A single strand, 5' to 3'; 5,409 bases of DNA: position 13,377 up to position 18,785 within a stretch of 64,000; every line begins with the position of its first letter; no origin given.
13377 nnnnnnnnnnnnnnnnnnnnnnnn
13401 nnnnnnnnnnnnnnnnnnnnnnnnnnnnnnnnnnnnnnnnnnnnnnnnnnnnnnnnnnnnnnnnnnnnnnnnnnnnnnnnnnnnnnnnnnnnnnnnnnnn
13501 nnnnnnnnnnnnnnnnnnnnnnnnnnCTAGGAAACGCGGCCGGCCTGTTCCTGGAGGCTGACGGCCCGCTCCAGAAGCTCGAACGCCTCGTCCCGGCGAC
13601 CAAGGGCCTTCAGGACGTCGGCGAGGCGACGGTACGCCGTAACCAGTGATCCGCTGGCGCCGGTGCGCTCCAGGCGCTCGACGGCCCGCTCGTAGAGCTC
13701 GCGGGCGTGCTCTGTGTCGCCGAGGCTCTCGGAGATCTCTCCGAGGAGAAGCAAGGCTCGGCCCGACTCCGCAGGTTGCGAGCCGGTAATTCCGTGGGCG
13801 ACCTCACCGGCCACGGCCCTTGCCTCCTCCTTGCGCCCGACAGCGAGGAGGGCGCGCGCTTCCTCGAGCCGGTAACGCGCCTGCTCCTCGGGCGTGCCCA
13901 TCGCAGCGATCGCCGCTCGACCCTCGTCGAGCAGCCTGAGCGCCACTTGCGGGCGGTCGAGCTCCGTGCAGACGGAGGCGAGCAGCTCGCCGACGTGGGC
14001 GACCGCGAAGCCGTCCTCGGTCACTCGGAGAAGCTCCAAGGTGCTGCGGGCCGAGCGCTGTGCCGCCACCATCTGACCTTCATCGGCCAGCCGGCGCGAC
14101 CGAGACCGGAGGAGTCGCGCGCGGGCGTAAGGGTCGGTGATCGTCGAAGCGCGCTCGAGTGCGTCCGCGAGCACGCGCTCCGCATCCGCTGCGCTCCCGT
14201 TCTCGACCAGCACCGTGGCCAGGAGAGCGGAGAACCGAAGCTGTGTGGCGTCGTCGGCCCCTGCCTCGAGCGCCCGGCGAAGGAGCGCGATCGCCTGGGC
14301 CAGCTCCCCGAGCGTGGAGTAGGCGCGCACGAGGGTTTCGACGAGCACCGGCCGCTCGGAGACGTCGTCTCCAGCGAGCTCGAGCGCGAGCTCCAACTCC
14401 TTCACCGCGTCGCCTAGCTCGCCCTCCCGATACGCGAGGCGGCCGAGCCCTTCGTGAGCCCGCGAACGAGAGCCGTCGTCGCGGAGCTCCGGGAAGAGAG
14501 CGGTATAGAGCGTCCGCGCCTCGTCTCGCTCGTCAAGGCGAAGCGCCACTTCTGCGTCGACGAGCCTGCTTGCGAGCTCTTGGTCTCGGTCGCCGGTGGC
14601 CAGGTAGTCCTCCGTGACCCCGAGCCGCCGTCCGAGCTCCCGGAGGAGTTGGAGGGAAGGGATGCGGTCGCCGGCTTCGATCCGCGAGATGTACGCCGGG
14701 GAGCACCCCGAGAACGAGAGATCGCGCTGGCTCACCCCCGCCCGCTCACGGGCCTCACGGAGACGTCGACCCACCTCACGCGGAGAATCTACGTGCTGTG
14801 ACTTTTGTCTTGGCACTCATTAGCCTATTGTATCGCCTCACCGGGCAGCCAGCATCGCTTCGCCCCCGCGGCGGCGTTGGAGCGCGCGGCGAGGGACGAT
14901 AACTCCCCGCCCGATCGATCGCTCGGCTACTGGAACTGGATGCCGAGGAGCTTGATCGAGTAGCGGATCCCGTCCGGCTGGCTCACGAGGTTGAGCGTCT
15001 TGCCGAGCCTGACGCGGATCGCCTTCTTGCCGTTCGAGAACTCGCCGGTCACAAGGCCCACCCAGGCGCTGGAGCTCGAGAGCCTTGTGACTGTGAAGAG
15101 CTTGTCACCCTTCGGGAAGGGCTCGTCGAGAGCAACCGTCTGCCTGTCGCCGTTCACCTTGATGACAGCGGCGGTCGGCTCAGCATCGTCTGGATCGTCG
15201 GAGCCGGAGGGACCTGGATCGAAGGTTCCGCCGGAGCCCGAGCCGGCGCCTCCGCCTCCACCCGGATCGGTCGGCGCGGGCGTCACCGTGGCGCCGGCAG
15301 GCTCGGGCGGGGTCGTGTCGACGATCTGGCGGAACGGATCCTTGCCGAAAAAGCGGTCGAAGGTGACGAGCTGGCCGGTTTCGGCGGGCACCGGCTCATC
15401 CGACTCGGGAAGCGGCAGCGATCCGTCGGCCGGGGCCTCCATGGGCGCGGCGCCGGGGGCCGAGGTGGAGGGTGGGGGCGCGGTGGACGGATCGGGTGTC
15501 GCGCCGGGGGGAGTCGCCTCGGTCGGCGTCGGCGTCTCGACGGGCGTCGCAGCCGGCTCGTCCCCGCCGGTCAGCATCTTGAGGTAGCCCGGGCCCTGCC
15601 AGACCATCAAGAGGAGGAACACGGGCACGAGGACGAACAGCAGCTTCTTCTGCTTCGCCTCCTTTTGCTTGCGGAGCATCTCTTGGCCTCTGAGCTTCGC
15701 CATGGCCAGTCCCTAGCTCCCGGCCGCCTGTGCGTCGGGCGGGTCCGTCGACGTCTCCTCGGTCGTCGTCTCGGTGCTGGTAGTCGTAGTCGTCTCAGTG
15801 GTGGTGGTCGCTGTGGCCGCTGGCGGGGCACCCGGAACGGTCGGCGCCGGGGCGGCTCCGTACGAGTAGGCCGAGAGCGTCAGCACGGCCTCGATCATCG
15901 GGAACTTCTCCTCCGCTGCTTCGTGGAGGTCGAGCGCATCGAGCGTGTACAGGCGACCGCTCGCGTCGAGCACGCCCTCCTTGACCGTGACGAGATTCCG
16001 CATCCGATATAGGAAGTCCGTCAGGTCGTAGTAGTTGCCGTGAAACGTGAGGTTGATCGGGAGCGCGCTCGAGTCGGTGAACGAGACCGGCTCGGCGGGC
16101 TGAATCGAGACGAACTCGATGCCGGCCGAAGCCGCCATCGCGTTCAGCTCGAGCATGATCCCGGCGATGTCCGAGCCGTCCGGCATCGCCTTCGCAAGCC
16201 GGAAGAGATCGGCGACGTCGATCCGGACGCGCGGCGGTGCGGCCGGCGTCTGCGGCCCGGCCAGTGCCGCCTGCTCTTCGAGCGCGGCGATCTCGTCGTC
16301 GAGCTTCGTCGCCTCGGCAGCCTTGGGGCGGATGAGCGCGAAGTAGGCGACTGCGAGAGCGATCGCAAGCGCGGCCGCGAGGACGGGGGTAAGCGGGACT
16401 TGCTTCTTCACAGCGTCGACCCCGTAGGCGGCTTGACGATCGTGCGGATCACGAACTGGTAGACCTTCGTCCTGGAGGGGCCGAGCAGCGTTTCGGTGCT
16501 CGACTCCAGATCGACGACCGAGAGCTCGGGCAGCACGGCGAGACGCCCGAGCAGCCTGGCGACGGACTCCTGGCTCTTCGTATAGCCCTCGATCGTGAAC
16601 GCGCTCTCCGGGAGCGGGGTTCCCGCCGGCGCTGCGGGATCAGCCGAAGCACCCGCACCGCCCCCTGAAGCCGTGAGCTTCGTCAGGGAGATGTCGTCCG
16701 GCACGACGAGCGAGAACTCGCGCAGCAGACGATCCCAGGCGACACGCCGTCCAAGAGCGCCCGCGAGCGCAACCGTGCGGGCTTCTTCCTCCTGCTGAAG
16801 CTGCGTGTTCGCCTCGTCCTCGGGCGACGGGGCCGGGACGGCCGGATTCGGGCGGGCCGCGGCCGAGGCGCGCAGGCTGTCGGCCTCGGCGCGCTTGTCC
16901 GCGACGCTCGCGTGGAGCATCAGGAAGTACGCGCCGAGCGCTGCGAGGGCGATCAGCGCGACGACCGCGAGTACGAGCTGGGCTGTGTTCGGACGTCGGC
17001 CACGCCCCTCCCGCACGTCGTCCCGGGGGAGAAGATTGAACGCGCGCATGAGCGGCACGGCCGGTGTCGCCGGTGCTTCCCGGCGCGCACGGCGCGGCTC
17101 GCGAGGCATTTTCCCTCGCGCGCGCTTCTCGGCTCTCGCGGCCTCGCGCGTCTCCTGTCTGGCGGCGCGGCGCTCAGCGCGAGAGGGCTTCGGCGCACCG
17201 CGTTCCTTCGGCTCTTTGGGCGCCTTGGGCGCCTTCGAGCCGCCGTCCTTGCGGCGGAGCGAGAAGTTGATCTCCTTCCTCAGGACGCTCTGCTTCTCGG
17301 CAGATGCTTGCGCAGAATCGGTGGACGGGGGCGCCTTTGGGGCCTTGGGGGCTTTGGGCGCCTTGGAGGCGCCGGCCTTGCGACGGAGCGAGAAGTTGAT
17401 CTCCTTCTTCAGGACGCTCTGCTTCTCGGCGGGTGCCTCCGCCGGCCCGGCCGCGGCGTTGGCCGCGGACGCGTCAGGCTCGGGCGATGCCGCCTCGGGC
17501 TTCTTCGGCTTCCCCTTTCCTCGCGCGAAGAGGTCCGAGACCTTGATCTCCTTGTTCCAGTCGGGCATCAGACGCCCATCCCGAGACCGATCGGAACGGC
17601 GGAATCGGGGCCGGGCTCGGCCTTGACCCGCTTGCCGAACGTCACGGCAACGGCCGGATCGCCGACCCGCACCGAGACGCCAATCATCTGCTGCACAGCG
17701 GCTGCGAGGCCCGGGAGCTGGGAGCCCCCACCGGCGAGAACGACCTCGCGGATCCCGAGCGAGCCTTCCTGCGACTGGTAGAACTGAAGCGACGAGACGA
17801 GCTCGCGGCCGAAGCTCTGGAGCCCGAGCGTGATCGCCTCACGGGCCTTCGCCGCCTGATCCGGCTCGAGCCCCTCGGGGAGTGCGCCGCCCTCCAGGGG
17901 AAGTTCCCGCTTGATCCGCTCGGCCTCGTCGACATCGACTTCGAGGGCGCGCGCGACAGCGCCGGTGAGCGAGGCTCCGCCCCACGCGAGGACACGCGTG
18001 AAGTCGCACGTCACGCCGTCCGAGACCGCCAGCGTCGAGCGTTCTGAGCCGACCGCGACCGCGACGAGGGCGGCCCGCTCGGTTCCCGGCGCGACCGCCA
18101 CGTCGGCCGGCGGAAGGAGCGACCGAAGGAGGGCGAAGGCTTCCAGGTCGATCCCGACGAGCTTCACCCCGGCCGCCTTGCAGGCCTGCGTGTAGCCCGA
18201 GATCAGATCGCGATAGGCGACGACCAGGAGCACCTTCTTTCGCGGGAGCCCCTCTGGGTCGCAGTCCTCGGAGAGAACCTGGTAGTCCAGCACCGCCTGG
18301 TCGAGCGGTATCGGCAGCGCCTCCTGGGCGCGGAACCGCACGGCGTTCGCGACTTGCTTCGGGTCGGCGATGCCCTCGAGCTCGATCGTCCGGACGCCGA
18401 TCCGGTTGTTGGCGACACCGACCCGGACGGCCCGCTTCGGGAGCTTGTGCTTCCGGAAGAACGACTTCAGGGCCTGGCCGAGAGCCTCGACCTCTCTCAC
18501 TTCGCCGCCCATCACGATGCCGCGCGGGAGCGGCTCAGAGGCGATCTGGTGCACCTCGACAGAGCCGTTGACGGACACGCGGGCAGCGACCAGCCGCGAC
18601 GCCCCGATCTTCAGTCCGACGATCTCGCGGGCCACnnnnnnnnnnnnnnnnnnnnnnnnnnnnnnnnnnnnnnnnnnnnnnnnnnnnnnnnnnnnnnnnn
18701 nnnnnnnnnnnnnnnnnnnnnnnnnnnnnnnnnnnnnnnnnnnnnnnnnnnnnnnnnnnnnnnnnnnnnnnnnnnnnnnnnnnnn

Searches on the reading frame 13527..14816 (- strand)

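Call 5: search_protein_families(library=pfam, proteins=[window:13527-14816:-], max_evalue=0.01)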
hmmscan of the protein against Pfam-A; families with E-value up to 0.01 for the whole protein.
window:13527-14816:- (429 aa): 23 families
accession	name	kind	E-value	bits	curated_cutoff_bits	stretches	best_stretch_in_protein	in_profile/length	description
PF13424.12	TPR_12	-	8.7e-19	67.9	30.1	2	353-424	4-77/77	Tetratricopeptide repeat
PF13181.12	TPR_8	-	5.3e-16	57.8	25.7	2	353-380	2-29/34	Tetratricopeptide repeat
PF13428.12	TPR_14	-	1.3e-15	56.7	23.5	3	159-191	4-36/44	Tetratricopeptide repeat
PF07719.23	TPR_2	-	3.9e-14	52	27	2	393-423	2-32/34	Tetratricopeptide repeat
PF13560.12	HTH_31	-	2.5e-12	47.4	27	1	14-70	1-59/64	Helix-turn-helix domain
PF01381.28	HTH_3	-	3.2e-12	46.7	23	1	19-72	1-55/55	Helix-turn-helix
PF00515.34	TPR_1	-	3.6e-11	42.8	27.8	0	353-380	2-29/34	Tetratricopeptide repeat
PF13432.12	TPR_16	-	1.8e-10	41.5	32.7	2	317-380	1-59/65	Tetratricopeptide repeat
PF17874.7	TPR_MalT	-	3e-10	40.3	45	2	321-425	7-113/336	MalT-like TPR region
PF14559.12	TPR_19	-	2.2e-09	37.9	25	2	129-190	2-59/68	Tetratricopeptide repeat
PF23914.1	TPR_CcmH_CycH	-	1.6e-07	31.7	42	1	79-214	13-142/158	Cytochrome c-type biogenesis protein H TPR domain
PF13176.12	TPR_7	-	3e-07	30.4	27.9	0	354-381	1-27/36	Tetratricopeptide repeat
PF13374.12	TPR_10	-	7.6e-07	29.4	27.5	1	393-424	3-34/42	Tetratricopeptide repeat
PF25063.1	ARM_TT21_C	-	1.1e-05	25.9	35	0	308-423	13-126/209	Tetratricopeptide repeat protein 21 C-terminal ARM domain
PF13174.12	TPR_6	-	3.3e-05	24.7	26.3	0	354-381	2-29/33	Tetratricopeptide repeat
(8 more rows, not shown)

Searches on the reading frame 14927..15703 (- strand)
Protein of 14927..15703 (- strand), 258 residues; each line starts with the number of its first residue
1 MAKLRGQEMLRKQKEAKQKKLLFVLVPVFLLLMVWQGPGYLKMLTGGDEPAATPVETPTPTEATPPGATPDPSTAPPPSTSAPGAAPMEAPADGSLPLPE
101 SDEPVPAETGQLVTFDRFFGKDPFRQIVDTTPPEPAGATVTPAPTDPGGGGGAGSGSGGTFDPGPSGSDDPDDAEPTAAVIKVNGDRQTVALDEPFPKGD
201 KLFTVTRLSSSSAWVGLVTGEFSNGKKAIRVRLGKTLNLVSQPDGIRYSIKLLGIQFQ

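Call 5: search_protein_families(library=pfam, proteins=[window:14927-15703:-], max_evalue=0.01)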
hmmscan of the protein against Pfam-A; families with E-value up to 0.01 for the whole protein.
window:14927-15703:- (258 aa): 0 families

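Call 59: search_protein_families(library=pfam, proteins=[window:14927-15703:-], max_evalue=0.01)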
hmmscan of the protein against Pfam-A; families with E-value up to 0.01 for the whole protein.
window:14927-15703:- (258 aa): 0 families

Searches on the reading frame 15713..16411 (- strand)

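Call 5: search_protein_families(library=pfam, proteins=[window:15713-16411:-], max_evalue=0.01)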
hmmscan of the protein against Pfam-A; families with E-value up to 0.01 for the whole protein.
window:15713-16411:- (232 aa): 1 family
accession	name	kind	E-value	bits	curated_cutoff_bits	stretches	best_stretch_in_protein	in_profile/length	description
PF04350.18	PilO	-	8.9e-10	39.3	22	1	71-140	41-110/145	Pilus assembly protein, PilO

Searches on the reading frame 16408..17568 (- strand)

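Call 5: search_protein_families(library=pfam, proteins=[window:16408-17568:-], max_evalue=0.01)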
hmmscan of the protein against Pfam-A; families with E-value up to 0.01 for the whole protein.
window:16408-17568:- (386 aa): 1 family
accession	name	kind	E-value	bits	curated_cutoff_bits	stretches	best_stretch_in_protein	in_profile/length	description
PF05137.18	PilN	-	7.8e-09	35.9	22.8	1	280-376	1-76/78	Fimbrial assembly protein (PilN)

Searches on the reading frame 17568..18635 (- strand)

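Call 5: search_protein_families(library=pfam, proteins=[window:17568-18635:-], max_evalue=0.01)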
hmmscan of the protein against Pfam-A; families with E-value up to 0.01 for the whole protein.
window:17568-18635:- (355 aa): 3 families
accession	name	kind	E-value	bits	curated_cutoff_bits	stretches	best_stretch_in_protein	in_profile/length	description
PF11104.14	PilM_2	-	4.7e-38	131.4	27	1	7-339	1-319/340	Type IV pilus assembly protein PilM;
PF14450.12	FtsA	-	1.5e-12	48.4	31.8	1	192-328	2-113/127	Cell division protein FtsA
PF06723.19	MreB_Mbl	-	0.0021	17.4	27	1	296-334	275-314/327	MreB/Mbl protein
